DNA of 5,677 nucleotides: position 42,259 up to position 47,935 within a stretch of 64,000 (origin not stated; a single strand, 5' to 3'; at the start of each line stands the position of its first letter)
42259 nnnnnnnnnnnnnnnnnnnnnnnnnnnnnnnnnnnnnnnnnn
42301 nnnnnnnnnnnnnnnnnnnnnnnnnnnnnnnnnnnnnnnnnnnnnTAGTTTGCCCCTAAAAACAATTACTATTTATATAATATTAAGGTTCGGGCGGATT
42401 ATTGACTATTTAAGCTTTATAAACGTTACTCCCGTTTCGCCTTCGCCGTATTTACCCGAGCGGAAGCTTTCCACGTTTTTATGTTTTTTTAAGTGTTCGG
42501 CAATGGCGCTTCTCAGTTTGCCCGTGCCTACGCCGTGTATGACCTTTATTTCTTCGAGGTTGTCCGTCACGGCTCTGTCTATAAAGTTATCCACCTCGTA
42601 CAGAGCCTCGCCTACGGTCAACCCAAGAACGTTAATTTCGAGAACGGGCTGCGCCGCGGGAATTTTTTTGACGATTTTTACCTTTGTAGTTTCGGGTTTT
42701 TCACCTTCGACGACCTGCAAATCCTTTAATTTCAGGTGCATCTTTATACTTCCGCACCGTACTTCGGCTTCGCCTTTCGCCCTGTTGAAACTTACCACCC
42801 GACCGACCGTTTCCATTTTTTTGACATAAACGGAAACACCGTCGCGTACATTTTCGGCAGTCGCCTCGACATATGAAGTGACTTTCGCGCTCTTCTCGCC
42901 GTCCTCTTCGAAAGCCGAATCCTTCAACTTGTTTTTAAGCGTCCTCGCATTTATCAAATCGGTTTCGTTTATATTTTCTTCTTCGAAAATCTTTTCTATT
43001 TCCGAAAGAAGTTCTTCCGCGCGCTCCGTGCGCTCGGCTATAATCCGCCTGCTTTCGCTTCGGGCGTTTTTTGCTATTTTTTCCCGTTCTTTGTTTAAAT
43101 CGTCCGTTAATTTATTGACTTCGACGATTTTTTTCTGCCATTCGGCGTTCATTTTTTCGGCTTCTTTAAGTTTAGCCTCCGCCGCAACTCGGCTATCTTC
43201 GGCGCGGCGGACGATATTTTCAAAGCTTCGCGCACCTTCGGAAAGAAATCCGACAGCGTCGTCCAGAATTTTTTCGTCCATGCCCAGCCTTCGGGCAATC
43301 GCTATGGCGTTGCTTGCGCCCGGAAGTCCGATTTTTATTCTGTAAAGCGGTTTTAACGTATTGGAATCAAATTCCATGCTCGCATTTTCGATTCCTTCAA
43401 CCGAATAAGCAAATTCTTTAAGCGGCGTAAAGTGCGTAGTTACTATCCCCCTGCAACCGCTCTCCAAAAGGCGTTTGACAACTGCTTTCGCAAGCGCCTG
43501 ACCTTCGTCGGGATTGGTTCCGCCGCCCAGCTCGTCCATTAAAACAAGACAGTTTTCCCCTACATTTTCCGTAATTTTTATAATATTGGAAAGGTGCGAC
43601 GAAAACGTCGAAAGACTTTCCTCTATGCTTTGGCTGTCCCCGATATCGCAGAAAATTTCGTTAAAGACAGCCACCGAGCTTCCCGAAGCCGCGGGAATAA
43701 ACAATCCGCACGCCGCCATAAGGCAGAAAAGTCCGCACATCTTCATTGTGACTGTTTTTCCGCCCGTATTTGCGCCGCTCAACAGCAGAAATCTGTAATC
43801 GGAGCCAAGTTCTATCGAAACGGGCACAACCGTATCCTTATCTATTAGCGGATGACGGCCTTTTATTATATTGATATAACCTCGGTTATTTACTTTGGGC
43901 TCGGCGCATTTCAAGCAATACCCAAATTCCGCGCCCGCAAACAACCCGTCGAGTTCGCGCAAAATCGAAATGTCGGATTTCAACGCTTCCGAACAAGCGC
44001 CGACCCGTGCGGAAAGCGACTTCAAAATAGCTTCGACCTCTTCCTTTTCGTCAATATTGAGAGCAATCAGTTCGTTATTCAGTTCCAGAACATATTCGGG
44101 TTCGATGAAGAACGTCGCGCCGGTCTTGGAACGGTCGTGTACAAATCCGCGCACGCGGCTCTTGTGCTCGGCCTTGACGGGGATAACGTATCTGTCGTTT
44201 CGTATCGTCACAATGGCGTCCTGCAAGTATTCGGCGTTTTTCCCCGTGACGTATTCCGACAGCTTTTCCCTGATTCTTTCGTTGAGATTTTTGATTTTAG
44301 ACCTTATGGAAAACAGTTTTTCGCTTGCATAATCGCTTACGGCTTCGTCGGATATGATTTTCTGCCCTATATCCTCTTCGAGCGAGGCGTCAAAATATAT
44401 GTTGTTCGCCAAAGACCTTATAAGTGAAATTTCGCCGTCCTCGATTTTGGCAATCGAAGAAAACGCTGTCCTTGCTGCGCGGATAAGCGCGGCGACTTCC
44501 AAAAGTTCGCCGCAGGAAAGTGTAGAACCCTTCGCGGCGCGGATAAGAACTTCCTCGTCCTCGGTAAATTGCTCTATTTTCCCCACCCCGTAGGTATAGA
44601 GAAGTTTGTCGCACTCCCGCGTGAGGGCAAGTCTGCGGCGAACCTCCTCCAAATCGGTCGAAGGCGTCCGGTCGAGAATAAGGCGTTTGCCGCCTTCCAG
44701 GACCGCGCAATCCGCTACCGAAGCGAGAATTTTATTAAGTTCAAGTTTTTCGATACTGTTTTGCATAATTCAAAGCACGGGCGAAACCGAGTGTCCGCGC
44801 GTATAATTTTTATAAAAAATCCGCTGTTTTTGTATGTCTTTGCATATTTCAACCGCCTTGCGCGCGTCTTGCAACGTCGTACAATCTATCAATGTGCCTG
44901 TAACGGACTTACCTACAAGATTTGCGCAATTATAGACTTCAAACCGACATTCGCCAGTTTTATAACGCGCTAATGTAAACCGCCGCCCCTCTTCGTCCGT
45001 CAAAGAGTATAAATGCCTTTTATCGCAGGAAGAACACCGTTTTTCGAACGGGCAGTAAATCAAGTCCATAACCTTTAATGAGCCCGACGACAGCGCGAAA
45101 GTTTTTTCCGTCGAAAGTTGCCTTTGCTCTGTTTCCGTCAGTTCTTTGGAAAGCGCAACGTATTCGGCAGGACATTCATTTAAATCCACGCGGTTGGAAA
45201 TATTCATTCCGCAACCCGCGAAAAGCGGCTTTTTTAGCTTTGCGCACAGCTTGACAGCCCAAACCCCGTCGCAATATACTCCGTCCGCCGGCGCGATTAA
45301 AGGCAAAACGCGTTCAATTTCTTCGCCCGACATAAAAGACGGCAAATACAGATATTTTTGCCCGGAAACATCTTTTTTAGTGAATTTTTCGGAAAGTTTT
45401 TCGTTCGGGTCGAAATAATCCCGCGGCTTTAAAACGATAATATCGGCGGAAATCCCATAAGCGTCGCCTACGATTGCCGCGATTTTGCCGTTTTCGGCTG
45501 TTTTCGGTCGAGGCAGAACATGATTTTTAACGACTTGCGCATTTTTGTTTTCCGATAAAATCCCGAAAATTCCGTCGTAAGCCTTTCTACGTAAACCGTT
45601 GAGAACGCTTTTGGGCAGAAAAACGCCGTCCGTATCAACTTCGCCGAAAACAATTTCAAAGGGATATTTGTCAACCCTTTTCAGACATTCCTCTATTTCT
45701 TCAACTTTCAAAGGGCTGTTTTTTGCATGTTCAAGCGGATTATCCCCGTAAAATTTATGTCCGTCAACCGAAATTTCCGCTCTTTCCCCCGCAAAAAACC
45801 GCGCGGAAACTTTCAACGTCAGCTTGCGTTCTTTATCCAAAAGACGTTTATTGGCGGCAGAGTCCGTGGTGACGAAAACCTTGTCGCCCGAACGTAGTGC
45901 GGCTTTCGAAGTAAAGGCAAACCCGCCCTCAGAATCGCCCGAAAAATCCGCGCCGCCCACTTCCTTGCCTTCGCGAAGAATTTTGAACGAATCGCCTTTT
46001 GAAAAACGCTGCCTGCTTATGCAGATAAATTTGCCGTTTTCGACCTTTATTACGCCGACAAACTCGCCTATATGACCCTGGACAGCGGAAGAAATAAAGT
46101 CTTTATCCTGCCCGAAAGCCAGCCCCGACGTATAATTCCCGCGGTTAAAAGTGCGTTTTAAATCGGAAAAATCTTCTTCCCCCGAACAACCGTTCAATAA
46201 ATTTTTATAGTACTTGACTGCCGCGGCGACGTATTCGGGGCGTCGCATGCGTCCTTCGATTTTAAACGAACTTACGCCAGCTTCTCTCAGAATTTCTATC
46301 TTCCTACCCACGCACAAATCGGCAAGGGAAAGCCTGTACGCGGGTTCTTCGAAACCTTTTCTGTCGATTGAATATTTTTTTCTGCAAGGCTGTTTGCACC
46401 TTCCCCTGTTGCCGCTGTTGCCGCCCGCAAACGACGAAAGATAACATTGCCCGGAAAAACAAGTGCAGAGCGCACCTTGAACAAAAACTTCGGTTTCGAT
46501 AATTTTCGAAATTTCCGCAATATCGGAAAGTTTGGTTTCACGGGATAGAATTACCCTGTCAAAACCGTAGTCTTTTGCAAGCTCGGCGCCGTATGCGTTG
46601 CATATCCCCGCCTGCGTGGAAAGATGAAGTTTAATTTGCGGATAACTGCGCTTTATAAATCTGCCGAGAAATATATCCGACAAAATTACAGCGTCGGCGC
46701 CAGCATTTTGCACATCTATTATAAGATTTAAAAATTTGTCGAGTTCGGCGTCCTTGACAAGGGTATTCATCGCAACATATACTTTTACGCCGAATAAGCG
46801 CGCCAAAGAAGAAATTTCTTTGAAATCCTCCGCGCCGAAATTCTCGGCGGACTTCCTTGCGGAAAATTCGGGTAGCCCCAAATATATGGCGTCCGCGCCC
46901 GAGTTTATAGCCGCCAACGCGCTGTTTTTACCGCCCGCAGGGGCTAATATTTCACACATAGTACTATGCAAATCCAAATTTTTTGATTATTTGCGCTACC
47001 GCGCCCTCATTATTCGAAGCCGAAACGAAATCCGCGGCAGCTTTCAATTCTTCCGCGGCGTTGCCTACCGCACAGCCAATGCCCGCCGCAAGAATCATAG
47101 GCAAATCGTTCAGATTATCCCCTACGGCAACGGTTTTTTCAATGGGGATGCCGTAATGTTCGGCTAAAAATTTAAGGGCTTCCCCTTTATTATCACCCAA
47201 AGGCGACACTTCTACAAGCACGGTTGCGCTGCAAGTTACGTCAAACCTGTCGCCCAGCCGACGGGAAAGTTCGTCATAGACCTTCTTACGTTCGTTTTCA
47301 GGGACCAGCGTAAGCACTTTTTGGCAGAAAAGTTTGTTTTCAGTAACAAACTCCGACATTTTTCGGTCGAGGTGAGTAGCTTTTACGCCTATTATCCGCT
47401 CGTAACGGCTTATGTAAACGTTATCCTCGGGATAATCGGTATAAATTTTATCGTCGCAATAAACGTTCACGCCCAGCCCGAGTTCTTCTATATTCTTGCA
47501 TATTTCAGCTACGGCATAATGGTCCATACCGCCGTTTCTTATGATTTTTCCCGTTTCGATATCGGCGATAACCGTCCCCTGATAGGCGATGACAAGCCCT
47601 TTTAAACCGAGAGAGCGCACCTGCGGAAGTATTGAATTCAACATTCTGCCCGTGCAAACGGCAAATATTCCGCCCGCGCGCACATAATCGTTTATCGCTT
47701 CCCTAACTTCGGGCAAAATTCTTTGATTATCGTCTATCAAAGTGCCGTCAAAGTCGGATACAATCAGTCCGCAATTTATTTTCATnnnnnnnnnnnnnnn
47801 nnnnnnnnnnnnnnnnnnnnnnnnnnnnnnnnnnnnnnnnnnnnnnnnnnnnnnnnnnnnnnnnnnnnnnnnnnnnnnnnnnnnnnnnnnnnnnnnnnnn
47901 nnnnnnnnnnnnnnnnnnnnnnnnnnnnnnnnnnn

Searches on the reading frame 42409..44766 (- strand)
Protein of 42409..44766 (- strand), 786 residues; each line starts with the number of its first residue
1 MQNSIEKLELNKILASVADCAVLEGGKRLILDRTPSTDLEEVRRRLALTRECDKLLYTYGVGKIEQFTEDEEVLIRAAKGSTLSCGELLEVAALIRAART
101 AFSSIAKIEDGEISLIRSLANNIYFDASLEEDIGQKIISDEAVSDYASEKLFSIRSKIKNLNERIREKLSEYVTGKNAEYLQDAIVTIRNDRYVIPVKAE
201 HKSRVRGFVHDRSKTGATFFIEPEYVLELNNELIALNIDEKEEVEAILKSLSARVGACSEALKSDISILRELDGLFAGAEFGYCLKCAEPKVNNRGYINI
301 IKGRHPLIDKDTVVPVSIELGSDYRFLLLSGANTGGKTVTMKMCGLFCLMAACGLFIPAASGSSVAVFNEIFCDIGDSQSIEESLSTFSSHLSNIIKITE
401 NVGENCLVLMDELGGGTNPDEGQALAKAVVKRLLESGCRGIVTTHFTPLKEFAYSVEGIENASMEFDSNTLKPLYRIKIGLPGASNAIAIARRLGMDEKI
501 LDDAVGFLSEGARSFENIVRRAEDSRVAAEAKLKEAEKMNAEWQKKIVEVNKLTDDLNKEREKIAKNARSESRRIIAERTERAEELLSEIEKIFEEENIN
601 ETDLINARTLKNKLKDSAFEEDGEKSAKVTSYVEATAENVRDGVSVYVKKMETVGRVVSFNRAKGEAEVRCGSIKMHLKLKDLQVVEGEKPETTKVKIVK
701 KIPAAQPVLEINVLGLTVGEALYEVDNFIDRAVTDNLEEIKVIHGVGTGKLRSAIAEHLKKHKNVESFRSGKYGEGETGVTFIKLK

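Call 85: search_protein_families(library=pfam, proteins=[window:42409-44766:-], max_evalue=0.00001)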
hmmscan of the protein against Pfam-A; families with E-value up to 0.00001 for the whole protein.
window:42409-44766:- (786 aa): 3 families
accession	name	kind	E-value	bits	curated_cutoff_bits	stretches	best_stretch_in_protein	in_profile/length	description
PF00488.27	MutS_V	-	2e-33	116.4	30.2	1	328-507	2-183/188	MutS domain V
PF01713.27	Smr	-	1.5e-22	79.9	25.7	1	711-786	1-77/77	Smr domain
PF20297.4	MSSS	-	4.8e-09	36.2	26.8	1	645-683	4-42/42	MutS2 and Smr-associated SH3 domain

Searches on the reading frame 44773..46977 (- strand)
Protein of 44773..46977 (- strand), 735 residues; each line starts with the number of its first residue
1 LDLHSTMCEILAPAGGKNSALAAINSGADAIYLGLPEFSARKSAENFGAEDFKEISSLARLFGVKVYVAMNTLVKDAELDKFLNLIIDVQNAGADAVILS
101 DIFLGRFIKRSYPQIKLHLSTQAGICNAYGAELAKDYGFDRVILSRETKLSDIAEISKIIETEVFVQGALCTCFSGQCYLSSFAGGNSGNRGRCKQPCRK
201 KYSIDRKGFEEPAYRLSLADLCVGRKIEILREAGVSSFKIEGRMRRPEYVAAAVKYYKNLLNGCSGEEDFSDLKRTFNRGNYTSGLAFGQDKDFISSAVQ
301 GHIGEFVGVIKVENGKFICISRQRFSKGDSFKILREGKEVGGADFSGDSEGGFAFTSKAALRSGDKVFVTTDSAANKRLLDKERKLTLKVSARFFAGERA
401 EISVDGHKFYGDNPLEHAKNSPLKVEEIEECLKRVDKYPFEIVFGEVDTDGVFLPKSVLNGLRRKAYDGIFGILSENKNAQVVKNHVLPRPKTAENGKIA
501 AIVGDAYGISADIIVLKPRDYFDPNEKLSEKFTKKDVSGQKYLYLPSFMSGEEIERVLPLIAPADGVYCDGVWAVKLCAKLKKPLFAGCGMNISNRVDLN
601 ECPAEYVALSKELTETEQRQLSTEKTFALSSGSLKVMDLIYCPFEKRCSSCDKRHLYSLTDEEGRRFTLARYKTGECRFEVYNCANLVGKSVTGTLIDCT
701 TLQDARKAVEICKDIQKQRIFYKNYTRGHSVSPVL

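Call 85: search_protein_families(library=pfam, proteins=[window:44773-46977:-], max_evalue=0.00001)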
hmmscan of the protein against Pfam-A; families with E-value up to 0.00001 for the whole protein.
window:44773-46977:- (735 aa): 2 families
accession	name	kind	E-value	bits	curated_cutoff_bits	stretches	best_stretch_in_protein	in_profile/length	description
PF01136.24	Peptidase_U32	-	2.9e-61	207.2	22.4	1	80-291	2-231/233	Peptidase family U32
PF12392.13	DUF3656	-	9.6e-14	52.4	22.1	1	367-468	1-102/109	Collagenase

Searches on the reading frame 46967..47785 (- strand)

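Call 85: search_protein_families(library=pfam, proteins=[window:46967-47785:-], max_evalue=0.00001)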
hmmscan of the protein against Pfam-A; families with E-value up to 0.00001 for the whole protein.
window:46967-47785:- (273 aa): 4 families
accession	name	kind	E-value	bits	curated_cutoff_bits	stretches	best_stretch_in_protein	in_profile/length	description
PF08282.18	Hydrolase_3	-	1.6e-58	198.9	20.9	1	8-267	1-255/255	haloacid dehalogenase-like hydrolase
PF05116.19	S6PP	-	1.6e-17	64.3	20.3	1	163-248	126-214/247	Sucrose-6F-phosphate phosphohydrolase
PF00702.32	Hydrolase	-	6.7e-14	53.2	26.4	1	7-235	3-191/191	haloacid dehalogenase-like hydrolase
PF12710.13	HAD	-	6.3e-06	27.2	27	0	194-230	145-187/189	haloacid dehalogenase-like hydrolase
